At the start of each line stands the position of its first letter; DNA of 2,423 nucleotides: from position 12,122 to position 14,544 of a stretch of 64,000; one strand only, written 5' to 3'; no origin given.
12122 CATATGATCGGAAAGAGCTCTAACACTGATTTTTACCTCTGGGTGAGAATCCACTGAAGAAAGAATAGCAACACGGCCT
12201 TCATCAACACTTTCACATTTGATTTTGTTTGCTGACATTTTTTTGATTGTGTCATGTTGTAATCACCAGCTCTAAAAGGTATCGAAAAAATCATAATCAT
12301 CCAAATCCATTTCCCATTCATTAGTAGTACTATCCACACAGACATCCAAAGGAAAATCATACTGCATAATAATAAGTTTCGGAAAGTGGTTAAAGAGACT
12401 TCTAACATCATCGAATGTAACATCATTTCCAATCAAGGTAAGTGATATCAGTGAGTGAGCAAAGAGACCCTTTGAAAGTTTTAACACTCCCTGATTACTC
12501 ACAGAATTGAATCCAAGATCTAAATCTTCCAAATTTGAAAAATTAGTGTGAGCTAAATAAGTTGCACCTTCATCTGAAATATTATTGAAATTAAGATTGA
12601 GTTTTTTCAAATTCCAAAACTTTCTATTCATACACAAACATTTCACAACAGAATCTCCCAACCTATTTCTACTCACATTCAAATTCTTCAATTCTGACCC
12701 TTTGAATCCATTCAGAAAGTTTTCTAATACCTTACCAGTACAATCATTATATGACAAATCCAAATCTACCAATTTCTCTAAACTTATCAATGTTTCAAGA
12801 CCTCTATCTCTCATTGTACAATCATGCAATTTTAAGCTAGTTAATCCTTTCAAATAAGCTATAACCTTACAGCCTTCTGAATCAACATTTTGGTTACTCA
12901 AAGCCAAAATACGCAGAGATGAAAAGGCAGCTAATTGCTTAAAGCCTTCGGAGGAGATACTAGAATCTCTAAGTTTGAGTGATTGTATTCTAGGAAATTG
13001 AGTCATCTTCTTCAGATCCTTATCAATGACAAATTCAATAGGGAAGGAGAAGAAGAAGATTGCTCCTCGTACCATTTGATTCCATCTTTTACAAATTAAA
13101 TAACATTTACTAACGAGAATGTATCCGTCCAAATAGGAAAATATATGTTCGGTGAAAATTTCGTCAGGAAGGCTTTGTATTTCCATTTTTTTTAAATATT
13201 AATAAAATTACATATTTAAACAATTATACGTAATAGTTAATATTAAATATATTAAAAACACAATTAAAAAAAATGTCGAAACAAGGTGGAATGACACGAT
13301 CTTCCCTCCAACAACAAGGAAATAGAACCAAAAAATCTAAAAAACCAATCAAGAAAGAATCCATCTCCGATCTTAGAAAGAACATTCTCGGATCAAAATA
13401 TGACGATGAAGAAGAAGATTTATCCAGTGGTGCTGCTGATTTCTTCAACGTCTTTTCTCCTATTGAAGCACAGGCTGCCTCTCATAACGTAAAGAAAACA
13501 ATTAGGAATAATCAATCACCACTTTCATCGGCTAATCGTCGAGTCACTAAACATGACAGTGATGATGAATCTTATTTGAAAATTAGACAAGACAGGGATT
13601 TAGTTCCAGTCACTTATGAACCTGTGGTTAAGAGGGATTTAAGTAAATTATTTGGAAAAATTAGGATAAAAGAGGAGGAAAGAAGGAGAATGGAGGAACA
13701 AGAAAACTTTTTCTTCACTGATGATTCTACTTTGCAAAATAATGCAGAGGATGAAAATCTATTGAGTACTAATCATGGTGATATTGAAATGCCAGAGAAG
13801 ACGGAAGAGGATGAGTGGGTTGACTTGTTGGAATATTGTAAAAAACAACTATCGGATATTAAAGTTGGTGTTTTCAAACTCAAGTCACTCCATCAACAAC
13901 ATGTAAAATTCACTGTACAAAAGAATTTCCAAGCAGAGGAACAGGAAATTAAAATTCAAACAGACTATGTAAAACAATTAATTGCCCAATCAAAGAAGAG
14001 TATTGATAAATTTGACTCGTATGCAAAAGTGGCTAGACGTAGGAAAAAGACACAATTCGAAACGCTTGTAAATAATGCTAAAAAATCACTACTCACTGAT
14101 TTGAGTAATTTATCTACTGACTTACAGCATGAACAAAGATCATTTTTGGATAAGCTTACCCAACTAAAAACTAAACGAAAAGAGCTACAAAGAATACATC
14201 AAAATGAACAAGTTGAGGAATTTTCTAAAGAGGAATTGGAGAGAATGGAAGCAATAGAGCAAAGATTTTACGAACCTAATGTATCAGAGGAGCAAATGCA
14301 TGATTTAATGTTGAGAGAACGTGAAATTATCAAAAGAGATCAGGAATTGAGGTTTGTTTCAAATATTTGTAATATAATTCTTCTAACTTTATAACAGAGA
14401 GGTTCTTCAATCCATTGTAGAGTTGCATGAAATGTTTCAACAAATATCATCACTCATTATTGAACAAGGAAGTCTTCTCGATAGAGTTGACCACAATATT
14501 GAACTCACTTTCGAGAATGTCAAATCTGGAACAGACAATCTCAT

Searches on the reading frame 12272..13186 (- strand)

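Call 32: search_protein_families(library=pfam, proteins=[P0011, P0014, P0016, P0020, P0025, P0026, P0034, P0037, P0012, P0023], max_evalue=0.001)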
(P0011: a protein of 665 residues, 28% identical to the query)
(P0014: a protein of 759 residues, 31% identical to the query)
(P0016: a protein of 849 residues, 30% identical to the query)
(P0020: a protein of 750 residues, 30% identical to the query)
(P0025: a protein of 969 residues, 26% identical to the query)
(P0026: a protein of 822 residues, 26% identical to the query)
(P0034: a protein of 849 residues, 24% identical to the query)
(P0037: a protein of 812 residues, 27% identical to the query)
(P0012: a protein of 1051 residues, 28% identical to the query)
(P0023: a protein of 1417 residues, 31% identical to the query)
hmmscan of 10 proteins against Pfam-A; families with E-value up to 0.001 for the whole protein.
P0011 (665 aa): 2 families
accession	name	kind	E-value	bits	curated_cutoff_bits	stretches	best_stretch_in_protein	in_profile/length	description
PF00615.24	RGS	-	1.6e-10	41.8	23.9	1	523-646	2-117/117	Regulator of G protein signaling domain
PF01825.27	GPS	-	9.8e-07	29.6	22.5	1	135-172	3-43/45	GPCR proteolysis site, GPS, motif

P0014 (759 aa): 1 family
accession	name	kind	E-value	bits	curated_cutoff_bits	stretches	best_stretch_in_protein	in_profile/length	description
PF00615.24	RGS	-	4.7e-06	27.4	23.9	1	623-716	5-92/117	Regulator of G protein signaling domain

P0016 (849 aa): 2 families
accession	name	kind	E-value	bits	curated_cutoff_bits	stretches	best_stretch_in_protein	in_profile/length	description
PF00615.24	RGS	-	1.2e-07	32.6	23.9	1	715-822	4-103/117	Regulator of G protein signaling domain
PF01825.27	GPS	-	1.6e-07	32.1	22.5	1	329-368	2-43/45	GPCR proteolysis site, GPS, motif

P0020 (750 aa): 3 families
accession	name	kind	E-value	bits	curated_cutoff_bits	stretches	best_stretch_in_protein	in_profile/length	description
PF00615.24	RGS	-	2.4e-09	38.1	23.9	1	619-717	4-100/117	Regulator of G protein signaling domain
PF08386.16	Abhydrolase_4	-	9.4e-06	26.1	21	1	201-265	15-77/103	TAP-like protein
PF00561.26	Abhydrolase_1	-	0.00025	21.2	25.8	0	16-54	68-106/245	alpha/beta hydrolase fold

P0025 (969 aa): 1 family
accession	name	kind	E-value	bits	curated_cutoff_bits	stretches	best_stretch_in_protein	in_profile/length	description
PF16752.10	TBCC_N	-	4.8e-05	24.1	27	1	291-343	54-106/115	Tubulin-specific chaperone C N-terminal domain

P0026 (822 aa): 3 families
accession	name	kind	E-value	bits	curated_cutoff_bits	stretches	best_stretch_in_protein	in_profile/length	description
PF08386.16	Abhydrolase_4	-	3.5e-05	24.3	21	1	258-314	16-70/103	TAP-like protein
PF00615.24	RGS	-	0.00023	21.9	23.9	1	692-793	6-98/117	Regulator of G protein signaling domain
PF00561.26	Abhydrolase_1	-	0.00025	21.2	25.8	0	250-309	173-232/245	alpha/beta hydrolase fold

P0034 (849 aa): 1 family
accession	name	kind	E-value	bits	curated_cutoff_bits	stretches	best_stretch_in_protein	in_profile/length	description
PF00615.24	RGS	-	0.00017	22.4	23.9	1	710-832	3-116/117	Regulator of G protein signaling domain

P0037 (812 aa): 1 family
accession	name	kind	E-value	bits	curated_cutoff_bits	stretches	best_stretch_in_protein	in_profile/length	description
PF00561.26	Abhydrolase_1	-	2.4e-05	24.6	25.8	0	4-108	27-105/245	alpha/beta hydrolase fold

P0012 (1051 aa): 3 families
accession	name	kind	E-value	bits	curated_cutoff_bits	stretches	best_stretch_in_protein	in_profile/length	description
PF02010.21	REJ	-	7.9e-15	54.8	25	1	16-240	204-441/452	REJ domain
PF01825.27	GPS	-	7e-11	42.9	22.5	1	507-545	2-43/45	GPCR proteolysis site, GPS, motif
PF00615.24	RGS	-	1e-09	39.2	23.9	1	912-1034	2-114/117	Regulator of G protein signaling domain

P0023 (1417 aa): 4 families
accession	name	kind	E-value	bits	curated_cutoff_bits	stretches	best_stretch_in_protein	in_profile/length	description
PF00615.24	RGS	-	1.8e-08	35.2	23.9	1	1275-1396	2-117/117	Regulator of G protein signaling domain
PF00801.26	PKD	-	3.5e-08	33.8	23.5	0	270-337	16-75/80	PKD domain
PF01825.27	GPS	-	5.2e-08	33.7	22.5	1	856-895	2-43/45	GPCR proteolysis site, GPS, motif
PF22352.2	K319L-like_PKD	-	0.00054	20.3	27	0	260-343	2-84/84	K319L-like, PKD domain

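Call 57: search_protein_families(library=pfam, proteins=[window:12272-13186:-], max_evalue=0.001)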
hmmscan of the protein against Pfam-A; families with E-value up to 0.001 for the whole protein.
window:12272-13186:- (304 aa): 8 families
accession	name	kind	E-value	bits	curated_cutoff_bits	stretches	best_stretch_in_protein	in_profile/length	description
PF13516.12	LRR_6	-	7.7e-15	54.1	23.4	1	192-212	4-24/24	Leucine Rich repeat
PF12799.13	LRR_4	-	4e-08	33.7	27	1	192-230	2-37/44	Leucine Rich repeats (2 copies)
PF12937.12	F-box-like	-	1.1e-06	28.8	24.3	1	3-40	1-36/47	F-box-like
PF24758.1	LRR_At5g56370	-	6.1e-06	26.5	27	0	85-135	33-83/227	FBD-associated F-box protein At5g56370, LRR repeats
PF23598.1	LRR_14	-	8.6e-05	21.9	40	1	58-204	40-297/353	Leucine-rich repeat region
PF13855.12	LRR_8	-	0.0002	21.5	27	0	90-148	2-60/61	Leucine rich repeat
PF00560.39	LRR_1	-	0.00037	20.5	20.6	0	192-209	1-18/23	Leucine Rich Repeat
PF25013.1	LRR_Zer-1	-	0.00066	20.3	27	1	85-149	4-66/137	Zer-1-like, Leucine-rich repeats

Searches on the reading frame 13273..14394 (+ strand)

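Call 32: search_protein_families(library=pfam, proteins=[P0011, P0014, P0016, P0020, P0025, P0026, P0034, P0037, P0012, P0023], max_evalue=0.001)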
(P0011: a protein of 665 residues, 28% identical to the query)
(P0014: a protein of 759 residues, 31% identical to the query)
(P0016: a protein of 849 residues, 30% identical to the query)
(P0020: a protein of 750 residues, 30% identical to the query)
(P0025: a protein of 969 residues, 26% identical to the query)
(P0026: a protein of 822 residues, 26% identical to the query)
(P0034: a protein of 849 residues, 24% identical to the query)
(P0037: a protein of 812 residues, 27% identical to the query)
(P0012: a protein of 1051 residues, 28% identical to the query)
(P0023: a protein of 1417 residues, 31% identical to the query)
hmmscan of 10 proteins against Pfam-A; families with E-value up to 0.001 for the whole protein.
P0011 (665 aa): 2 families
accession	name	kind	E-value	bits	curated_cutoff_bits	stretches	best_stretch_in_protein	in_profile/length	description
PF00615.24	RGS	-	1.6e-10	41.8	23.9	1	523-646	2-117/117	Regulator of G protein signaling domain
PF01825.27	GPS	-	9.8e-07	29.6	22.5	1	135-172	3-43/45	GPCR proteolysis site, GPS, motif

P0014 (759 aa): 1 family
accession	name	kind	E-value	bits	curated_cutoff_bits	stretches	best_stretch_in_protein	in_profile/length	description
PF00615.24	RGS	-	4.7e-06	27.4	23.9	1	623-716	5-92/117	Regulator of G protein signaling domain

P0016 (849 aa): 2 families
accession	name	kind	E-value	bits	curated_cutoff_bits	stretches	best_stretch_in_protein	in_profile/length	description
PF00615.24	RGS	-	1.2e-07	32.6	23.9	1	715-822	4-103/117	Regulator of G protein signaling domain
PF01825.27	GPS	-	1.6e-07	32.1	22.5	1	329-368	2-43/45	GPCR proteolysis site, GPS, motif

P0020 (750 aa): 3 families
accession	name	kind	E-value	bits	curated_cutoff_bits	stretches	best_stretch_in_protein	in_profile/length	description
PF00615.24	RGS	-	2.4e-09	38.1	23.9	1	619-717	4-100/117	Regulator of G protein signaling domain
PF08386.16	Abhydrolase_4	-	9.4e-06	26.1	21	1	201-265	15-77/103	TAP-like protein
PF00561.26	Abhydrolase_1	-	0.00025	21.2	25.8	0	16-54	68-106/245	alpha/beta hydrolase fold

P0025 (969 aa): 1 family
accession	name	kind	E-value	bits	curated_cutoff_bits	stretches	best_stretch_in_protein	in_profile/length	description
PF16752.10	TBCC_N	-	4.8e-05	24.1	27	1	291-343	54-106/115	Tubulin-specific chaperone C N-terminal domain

P0026 (822 aa): 3 families
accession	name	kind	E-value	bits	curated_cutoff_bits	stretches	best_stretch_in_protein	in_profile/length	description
PF08386.16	Abhydrolase_4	-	3.5e-05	24.3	21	1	258-314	16-70/103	TAP-like protein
PF00615.24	RGS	-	0.00023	21.9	23.9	1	692-793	6-98/117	Regulator of G protein signaling domain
PF00561.26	Abhydrolase_1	-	0.00025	21.2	25.8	0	250-309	173-232/245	alpha/beta hydrolase fold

P0034 (849 aa): 1 family
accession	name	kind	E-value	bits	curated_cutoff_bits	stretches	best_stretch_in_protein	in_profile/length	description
PF00615.24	RGS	-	0.00017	22.4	23.9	1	710-832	3-116/117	Regulator of G protein signaling domain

P0037 (812 aa): 1 family
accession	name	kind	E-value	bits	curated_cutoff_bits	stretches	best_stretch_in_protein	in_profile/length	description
PF00561.26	Abhydrolase_1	-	2.4e-05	24.6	25.8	0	4-108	27-105/245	alpha/beta hydrolase fold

P0012 (1051 aa): 3 families
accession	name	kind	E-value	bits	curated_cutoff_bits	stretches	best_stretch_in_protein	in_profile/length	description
PF02010.21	REJ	-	7.9e-15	54.8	25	1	16-240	204-441/452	REJ domain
PF01825.27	GPS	-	7e-11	42.9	22.5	1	507-545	2-43/45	GPCR proteolysis site, GPS, motif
PF00615.24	RGS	-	1e-09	39.2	23.9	1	912-1034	2-114/117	Regulator of G protein signaling domain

P0023 (1417 aa): 4 families
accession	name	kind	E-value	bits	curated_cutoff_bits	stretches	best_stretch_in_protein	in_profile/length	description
PF00615.24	RGS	-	1.8e-08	35.2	23.9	1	1275-1396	2-117/117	Regulator of G protein signaling domain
PF00801.26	PKD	-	3.5e-08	33.8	23.5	0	270-337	16-75/80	PKD domain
PF01825.27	GPS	-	5.2e-08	33.7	22.5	1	856-895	2-43/45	GPCR proteolysis site, GPS, motif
PF22352.2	K319L-like_PKD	-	0.00054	20.3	27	0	260-343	2-84/84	K319L-like, PKD domain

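Call 57: search_protein_families(library=pfam, proteins=[window:13273-14394:+], max_evalue=0.001)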
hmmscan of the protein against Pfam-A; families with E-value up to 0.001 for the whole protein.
window:13273-14394:+ (373 aa): 0 families
